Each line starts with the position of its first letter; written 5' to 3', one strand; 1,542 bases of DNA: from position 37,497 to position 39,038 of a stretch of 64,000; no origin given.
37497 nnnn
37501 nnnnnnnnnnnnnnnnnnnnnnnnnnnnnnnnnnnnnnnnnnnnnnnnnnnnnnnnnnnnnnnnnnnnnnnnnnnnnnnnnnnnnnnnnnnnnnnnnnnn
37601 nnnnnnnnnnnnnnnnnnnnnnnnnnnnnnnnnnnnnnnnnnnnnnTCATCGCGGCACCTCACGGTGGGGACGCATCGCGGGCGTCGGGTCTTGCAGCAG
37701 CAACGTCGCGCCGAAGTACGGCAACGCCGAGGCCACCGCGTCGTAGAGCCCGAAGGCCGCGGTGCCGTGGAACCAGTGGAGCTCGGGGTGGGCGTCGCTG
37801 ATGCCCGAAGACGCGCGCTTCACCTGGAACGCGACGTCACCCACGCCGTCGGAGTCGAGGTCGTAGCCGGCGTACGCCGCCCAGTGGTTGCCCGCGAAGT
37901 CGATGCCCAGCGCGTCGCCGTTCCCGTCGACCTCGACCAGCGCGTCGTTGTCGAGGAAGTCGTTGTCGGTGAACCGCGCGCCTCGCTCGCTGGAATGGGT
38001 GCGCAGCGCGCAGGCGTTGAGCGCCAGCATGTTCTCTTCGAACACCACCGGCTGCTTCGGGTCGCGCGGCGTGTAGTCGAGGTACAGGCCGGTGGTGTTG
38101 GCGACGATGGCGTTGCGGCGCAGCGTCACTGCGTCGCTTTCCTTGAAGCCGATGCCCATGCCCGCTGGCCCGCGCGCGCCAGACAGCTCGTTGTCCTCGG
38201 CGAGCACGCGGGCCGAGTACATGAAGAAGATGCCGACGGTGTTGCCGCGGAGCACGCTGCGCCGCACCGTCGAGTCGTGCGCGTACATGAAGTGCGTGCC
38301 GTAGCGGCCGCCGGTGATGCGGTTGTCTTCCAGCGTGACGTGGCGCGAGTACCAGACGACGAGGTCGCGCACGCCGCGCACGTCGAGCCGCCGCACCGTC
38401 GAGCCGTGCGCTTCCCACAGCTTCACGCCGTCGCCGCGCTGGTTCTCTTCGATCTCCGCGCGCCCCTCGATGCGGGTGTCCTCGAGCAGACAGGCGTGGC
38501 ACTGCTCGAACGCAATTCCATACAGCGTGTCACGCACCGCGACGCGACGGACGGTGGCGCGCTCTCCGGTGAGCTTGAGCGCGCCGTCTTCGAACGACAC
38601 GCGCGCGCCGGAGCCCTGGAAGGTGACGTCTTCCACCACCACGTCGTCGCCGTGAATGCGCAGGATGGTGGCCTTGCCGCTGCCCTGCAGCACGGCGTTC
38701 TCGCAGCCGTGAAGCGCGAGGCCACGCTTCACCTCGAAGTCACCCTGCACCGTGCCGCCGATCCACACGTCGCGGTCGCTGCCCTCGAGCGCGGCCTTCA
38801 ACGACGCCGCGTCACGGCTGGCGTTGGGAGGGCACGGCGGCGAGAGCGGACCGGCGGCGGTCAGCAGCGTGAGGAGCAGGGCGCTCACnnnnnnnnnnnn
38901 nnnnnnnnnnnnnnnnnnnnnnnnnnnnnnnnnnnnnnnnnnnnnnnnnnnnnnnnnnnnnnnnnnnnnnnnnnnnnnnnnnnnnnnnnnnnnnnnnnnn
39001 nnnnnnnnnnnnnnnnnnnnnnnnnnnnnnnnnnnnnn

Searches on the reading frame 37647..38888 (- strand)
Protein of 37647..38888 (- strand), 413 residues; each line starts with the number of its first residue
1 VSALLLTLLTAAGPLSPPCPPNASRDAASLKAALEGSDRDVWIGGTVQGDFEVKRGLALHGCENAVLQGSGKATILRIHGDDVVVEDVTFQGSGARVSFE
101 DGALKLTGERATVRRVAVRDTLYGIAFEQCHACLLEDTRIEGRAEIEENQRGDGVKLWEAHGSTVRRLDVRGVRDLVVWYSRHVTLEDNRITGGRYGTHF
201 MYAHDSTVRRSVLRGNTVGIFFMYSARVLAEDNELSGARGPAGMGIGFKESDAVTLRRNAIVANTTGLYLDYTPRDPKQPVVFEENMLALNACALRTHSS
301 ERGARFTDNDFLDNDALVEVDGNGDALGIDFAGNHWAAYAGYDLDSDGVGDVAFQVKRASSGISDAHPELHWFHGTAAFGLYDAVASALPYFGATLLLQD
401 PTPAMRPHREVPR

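Call 8: search_protein_families(library=pfam, proteins=[window:37647-38888:-], max_evalue=0.001)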
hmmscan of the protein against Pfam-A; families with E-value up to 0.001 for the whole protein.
window:37647-38888:- (413 aa): 2 families
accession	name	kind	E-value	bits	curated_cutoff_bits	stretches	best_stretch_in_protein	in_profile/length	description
PF05048.19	NosD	-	1.2e-34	120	23.6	1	137-341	2-212/212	Periplasmic copper-binding protein (NosD)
PF13229.12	Beta_helix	-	9.4e-31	107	25.9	2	154-311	2-158/158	Right handed beta helix region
